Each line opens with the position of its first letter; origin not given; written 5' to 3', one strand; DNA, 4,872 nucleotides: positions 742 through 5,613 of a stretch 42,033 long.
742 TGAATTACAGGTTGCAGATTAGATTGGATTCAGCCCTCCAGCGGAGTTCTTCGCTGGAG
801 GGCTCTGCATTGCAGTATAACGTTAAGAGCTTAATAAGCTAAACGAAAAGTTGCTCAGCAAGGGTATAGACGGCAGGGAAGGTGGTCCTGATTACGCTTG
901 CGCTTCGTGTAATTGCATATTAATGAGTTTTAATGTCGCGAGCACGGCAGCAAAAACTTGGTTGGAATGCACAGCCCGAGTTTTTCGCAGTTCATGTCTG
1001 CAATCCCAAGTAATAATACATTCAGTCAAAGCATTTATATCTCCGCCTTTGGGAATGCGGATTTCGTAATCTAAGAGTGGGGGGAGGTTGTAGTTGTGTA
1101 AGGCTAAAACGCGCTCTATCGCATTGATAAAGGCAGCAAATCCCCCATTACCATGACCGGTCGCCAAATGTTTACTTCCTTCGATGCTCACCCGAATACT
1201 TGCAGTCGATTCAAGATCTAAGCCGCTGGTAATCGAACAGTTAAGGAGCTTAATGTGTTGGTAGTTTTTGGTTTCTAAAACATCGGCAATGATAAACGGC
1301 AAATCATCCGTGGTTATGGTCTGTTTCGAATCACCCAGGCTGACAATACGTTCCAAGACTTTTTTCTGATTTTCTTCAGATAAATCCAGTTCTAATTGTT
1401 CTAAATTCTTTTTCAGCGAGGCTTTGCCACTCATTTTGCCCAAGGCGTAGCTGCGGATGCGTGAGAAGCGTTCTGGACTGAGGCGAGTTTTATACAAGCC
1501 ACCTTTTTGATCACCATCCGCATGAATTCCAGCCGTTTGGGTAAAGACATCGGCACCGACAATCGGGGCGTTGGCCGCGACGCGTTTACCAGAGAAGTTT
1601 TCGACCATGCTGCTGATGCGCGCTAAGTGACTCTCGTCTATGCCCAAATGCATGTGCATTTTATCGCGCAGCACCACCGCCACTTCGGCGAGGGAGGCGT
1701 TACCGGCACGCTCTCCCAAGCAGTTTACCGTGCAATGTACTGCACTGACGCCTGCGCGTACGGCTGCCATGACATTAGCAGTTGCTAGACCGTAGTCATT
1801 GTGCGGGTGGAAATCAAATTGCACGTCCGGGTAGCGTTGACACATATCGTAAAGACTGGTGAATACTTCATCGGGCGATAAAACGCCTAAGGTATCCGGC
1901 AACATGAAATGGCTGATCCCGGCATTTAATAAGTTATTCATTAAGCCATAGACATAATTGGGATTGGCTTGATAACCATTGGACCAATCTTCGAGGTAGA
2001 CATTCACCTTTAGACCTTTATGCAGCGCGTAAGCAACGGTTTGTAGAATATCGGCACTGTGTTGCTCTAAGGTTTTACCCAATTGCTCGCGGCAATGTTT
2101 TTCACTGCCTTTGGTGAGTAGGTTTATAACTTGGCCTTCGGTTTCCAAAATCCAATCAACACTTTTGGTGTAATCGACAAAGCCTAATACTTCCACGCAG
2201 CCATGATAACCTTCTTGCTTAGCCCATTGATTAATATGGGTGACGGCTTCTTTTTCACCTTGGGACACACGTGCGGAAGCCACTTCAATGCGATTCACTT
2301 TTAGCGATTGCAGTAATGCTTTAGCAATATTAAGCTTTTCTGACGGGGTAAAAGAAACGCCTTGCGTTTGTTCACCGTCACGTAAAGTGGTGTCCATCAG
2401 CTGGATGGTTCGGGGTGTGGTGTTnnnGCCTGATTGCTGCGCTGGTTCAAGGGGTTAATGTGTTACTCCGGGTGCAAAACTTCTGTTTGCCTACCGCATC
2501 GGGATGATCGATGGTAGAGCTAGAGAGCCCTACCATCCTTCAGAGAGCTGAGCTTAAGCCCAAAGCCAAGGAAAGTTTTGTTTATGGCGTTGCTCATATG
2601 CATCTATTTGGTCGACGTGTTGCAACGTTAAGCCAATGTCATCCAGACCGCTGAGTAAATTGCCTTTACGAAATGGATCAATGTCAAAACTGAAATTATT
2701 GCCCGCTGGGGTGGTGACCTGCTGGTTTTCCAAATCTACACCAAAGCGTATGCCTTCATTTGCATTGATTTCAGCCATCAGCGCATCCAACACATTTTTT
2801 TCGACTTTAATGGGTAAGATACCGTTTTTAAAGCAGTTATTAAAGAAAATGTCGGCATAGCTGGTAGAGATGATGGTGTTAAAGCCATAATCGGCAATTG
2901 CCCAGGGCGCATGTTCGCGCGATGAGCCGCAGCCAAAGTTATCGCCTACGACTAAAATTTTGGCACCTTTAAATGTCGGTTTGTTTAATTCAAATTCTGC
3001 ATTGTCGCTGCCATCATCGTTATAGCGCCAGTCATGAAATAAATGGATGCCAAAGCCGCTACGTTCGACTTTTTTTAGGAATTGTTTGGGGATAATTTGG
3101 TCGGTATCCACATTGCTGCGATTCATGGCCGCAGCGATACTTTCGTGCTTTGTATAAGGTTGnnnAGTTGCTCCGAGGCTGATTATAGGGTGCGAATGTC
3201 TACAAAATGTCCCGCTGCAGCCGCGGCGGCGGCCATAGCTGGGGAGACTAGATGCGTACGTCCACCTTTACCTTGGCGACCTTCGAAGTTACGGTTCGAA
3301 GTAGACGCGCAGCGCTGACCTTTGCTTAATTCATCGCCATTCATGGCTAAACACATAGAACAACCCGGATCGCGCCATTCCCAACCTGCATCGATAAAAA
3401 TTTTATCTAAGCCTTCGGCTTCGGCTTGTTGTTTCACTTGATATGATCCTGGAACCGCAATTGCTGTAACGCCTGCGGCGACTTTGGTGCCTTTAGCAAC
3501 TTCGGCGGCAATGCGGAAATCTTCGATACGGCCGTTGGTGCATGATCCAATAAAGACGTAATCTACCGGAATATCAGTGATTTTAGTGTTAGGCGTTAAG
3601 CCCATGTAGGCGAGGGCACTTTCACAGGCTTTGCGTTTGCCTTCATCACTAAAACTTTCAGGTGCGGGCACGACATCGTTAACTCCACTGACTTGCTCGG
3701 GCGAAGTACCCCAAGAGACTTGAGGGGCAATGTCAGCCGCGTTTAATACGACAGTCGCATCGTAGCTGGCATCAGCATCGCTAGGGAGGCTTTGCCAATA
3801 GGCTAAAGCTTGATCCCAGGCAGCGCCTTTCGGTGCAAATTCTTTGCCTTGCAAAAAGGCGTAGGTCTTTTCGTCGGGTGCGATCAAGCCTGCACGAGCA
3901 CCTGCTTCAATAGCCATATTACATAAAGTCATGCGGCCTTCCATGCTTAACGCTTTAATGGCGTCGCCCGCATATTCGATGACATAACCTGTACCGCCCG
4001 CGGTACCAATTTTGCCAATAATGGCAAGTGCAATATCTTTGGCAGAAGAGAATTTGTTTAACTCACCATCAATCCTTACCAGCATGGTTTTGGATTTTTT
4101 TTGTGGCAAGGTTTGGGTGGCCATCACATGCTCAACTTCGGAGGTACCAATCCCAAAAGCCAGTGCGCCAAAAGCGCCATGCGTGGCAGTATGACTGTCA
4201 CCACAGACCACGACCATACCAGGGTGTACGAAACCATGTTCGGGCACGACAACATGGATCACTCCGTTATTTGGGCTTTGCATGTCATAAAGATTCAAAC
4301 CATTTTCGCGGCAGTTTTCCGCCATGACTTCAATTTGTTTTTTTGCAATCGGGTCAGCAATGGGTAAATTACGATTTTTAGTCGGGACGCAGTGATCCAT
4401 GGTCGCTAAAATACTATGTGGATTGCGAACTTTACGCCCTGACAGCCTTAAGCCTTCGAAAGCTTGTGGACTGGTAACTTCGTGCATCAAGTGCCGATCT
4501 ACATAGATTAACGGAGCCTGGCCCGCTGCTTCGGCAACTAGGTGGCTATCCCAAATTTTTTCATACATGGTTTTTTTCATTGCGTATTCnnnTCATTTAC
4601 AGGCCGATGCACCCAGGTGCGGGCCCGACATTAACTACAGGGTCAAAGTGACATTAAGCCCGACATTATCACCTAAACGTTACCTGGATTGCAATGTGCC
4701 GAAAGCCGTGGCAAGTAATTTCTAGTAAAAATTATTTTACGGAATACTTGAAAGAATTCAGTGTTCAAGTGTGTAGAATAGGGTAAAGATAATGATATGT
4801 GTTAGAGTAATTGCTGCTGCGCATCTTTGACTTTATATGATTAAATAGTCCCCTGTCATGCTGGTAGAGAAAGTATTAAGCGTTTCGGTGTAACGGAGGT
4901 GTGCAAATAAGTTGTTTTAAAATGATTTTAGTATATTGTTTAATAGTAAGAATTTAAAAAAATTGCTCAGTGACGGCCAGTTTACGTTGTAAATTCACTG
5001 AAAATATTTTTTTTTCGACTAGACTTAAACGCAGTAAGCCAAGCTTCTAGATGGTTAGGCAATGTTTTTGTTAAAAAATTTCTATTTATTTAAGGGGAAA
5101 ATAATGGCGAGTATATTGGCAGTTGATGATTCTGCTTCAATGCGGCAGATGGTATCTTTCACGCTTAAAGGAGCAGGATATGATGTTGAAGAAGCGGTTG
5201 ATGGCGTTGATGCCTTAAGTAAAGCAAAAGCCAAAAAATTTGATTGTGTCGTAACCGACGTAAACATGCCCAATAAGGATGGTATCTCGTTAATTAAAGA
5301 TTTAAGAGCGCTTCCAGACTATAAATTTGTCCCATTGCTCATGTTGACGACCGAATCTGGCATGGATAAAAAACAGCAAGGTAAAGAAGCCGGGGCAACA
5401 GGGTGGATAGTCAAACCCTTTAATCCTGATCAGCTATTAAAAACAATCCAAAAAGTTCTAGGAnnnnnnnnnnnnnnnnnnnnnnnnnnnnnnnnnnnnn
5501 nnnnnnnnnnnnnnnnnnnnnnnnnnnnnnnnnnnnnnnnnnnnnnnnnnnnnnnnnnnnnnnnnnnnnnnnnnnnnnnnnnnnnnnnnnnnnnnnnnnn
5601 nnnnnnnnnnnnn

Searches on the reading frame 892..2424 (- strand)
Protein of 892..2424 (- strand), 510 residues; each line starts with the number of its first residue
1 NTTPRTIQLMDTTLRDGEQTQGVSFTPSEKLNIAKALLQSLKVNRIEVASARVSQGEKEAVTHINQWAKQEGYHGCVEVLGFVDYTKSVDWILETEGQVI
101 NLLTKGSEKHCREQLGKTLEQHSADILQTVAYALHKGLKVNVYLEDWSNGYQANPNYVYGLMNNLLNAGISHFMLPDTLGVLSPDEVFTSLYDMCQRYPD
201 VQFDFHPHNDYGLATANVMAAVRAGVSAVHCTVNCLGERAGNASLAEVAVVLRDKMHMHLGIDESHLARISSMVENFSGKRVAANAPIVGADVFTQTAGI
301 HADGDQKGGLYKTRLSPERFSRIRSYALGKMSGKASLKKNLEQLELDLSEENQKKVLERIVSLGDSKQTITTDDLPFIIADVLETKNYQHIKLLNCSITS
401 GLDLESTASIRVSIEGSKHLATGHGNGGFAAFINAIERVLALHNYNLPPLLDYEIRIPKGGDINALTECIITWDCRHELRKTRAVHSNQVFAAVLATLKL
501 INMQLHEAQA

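Call 6: search_protein_families(library=pfam, proteins=[window:892-2424:-], max_evalue=0.001)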
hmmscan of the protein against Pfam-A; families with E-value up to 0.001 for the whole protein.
window:892-2424:- (510 aa): 3 families
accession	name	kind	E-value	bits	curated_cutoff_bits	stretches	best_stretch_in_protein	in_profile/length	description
PF00682.25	HMGL-like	-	5.4e-53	180.5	29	1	7-274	2-260/260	HMGL-like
PF08502.15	LeuA_dimer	-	4.7e-20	72.3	24.9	1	370-504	2-130/131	LeuA allosteric (dimerisation) domain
PF22617.1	HCS_D2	-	5.1e-11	43.2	27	1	288-367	1-81/82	Homocitrate synthase post-HMGL domain-like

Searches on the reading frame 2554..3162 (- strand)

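Call 6: search_protein_families(library=pfam, proteins=[window:2554-3162:-], max_evalue=0.001)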
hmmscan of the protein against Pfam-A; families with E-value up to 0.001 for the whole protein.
window:2554-3162:- (202 aa): 2 families
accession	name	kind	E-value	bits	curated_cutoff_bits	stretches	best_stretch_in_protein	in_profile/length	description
PF00694.25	Aconitase_C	-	4.1e-37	127.9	22.8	1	2-122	3-130/131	Aconitase C-terminal domain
PF06434.19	Aconitase_2_N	-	0.00011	22.4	27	0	55-126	42-125/204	Aconitate hydratase 2 N-terminus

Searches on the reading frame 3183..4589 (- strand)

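Call 6: search_protein_families(library=pfam, proteins=[window:3183-4589:-], max_evalue=0.001)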
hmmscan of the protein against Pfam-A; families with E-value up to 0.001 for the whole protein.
window:3183-4589:- (468 aa): 1 family
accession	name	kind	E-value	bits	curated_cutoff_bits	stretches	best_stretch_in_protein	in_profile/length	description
PF00330.25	Aconitase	-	2.9e-177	590.7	28.7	1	10-460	1-463/463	Aconitase family (aconitate hydratase)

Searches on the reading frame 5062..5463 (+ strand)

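Call 5: search_protein_families(library=pfam, proteins=[window:5062-5463:+], max_evalue=0.001)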
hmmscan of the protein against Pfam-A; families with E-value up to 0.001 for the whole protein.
window:5062-5463:+ (134 aa): 1 family
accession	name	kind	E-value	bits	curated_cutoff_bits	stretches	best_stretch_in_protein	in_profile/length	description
PF00072.30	Response_reg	-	4e-27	95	30.2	1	18-130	1-111/111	Response regulator receiver domain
